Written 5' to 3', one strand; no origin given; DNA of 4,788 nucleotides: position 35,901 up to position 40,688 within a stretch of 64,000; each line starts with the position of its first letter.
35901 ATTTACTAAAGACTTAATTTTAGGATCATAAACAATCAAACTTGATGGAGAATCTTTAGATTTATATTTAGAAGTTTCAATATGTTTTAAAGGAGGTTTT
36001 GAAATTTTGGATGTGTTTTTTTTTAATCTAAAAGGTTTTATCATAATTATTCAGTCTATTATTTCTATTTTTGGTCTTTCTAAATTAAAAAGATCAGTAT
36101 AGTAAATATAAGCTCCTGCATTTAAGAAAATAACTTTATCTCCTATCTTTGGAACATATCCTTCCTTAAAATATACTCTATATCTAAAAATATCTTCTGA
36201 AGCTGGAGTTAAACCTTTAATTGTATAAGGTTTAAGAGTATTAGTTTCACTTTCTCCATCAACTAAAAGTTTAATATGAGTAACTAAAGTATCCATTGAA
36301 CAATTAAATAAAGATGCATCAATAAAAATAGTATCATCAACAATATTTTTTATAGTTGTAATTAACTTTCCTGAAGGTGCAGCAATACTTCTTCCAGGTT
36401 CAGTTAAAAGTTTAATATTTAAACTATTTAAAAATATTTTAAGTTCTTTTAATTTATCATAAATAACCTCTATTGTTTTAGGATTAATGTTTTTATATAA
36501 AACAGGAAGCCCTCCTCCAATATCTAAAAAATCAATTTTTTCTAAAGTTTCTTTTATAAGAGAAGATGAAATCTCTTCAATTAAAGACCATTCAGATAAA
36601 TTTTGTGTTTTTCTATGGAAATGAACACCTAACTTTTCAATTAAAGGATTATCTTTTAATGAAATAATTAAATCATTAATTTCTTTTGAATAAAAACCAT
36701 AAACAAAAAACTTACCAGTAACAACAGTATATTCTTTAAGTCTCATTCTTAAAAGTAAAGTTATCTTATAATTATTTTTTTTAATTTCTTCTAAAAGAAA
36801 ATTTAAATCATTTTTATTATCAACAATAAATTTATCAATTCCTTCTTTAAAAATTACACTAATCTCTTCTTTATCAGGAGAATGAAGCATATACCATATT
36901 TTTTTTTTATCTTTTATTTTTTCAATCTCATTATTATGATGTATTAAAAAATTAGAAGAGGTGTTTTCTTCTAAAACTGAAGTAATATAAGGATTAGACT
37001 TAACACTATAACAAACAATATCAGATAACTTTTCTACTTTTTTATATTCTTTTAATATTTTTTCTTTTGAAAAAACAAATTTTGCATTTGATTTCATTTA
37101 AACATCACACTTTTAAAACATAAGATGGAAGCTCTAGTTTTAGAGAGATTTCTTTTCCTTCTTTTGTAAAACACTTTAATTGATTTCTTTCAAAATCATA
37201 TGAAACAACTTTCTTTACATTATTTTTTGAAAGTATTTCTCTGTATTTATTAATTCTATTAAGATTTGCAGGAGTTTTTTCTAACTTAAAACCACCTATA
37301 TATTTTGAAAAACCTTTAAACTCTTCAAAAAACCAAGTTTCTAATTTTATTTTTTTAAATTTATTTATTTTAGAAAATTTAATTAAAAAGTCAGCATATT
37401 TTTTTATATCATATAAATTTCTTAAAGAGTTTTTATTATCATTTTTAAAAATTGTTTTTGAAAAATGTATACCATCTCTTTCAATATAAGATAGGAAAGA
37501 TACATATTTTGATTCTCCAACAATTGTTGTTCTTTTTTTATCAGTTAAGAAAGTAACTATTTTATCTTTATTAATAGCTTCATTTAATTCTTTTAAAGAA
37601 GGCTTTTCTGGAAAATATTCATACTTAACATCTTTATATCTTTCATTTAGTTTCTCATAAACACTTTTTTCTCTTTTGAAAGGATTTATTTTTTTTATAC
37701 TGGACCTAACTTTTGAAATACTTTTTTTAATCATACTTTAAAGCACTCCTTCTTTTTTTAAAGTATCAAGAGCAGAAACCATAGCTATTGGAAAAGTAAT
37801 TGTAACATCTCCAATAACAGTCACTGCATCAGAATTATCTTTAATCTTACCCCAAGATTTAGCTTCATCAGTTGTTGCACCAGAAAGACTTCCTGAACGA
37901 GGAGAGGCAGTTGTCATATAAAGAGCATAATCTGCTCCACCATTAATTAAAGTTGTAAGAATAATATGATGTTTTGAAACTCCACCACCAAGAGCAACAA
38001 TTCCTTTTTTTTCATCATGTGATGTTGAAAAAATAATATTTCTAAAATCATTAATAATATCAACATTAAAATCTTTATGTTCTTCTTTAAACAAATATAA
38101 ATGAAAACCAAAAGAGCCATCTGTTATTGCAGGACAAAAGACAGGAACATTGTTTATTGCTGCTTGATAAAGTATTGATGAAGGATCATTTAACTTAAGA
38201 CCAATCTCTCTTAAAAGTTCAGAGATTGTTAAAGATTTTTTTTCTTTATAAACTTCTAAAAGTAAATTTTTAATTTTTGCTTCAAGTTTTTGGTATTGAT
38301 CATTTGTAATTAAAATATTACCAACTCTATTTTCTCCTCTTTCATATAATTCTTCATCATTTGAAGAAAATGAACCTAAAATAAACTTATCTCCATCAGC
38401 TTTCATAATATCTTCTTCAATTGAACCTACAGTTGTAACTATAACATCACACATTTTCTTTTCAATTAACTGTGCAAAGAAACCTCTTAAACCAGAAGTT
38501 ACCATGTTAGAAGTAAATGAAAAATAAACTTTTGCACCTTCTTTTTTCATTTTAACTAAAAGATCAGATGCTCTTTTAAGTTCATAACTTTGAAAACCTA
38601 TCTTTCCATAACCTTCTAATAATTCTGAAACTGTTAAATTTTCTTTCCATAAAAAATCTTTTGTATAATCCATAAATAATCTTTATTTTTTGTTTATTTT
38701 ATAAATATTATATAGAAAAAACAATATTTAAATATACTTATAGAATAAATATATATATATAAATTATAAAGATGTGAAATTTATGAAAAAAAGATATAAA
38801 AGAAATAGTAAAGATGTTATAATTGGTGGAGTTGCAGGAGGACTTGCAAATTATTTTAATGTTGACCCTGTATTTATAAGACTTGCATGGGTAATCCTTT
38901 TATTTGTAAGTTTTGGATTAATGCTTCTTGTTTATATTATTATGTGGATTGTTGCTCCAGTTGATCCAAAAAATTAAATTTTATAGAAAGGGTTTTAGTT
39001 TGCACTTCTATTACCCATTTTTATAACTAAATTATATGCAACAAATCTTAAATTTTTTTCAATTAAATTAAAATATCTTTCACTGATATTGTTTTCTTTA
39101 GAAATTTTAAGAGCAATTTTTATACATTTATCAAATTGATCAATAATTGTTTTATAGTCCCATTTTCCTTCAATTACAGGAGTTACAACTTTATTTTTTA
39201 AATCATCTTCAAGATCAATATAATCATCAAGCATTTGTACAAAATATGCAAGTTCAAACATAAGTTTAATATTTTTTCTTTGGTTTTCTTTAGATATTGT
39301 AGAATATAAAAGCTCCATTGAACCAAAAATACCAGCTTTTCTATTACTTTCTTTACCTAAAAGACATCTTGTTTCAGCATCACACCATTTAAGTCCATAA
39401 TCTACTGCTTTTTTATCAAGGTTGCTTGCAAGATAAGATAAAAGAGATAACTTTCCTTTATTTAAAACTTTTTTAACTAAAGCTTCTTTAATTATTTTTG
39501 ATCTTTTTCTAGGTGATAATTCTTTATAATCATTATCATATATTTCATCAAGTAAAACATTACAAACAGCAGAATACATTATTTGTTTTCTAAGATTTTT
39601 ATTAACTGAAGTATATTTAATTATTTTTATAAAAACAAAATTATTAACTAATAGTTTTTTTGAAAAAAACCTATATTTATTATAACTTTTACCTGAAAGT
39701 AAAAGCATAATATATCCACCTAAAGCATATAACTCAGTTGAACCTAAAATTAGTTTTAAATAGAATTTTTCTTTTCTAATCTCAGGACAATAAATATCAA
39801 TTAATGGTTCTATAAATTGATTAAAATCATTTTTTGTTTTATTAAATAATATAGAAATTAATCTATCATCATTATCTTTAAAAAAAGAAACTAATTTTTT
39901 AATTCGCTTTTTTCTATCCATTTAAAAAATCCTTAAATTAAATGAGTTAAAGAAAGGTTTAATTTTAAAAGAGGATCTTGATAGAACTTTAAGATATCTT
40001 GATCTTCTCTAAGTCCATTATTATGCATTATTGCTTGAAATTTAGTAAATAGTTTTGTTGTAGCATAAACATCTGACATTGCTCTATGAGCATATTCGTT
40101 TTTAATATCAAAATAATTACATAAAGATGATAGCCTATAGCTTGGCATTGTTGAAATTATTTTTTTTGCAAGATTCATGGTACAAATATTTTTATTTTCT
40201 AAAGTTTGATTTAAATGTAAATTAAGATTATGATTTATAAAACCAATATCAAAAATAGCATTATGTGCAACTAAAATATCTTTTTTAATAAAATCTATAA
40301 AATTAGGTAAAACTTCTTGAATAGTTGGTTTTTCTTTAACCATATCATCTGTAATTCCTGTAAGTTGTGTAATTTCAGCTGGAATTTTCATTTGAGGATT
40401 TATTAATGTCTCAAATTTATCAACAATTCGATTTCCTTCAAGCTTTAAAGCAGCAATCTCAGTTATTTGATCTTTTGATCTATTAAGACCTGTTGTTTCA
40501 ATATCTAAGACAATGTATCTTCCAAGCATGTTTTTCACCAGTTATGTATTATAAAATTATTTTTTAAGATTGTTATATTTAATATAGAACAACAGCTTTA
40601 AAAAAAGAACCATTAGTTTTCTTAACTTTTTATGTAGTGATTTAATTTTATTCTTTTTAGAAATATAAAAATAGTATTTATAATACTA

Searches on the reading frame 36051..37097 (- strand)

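Call 38: search_protein_families(library=pfam, proteins=[window:36051-37097:-], max_evalue=0.00001)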
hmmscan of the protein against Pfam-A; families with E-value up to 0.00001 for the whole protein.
window:36051-37097:- (348 aa): 1 family
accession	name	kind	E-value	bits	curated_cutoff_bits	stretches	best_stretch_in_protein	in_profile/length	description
PF02784.22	Orn_Arg_deC_N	-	8.6e-12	45.4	23.4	1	15-240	5-247/247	Pyridoxal-dependent decarboxylase, pyridoxal binding domain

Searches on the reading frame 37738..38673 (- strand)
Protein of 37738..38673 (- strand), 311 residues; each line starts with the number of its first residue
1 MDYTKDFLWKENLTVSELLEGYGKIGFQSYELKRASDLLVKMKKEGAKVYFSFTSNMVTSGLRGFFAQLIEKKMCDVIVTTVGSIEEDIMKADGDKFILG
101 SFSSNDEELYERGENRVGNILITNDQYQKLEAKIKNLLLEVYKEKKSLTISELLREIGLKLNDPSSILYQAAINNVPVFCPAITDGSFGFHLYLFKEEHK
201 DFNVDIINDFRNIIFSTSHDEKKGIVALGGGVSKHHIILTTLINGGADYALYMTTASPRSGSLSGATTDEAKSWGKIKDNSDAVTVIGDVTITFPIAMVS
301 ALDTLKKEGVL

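Call 38: search_protein_families(library=pfam, proteins=[window:37738-38673:-], max_evalue=0.00001)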
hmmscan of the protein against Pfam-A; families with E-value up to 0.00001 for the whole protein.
window:37738-38673:- (311 aa): 1 family
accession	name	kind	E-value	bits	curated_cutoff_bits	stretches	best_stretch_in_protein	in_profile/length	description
PF01916.23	DS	-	2.3e-101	339.3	27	1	17-298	1-285/288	Deoxyhypusine synthase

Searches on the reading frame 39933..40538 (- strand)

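Call 40: search_protein_families(library=pfam, proteins=[window:39933-40538:-], max_evalue=0.0001)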
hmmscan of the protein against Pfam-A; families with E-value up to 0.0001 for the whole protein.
window:39933-40538:- (201 aa): 3 families
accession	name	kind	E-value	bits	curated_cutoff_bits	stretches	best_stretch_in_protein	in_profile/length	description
PF00929.31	RNase_T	-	2e-45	155.7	24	1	9-164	1-164/164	Exonuclease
PF13482.12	RNase_H_2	-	7.6e-07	29.7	22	1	11-148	3-118/165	RNase_H superfamily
PF01612.26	DNA_pol_A_exo1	-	7.8e-05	23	23.6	0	8-143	22-127/173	3'-5' exonuclease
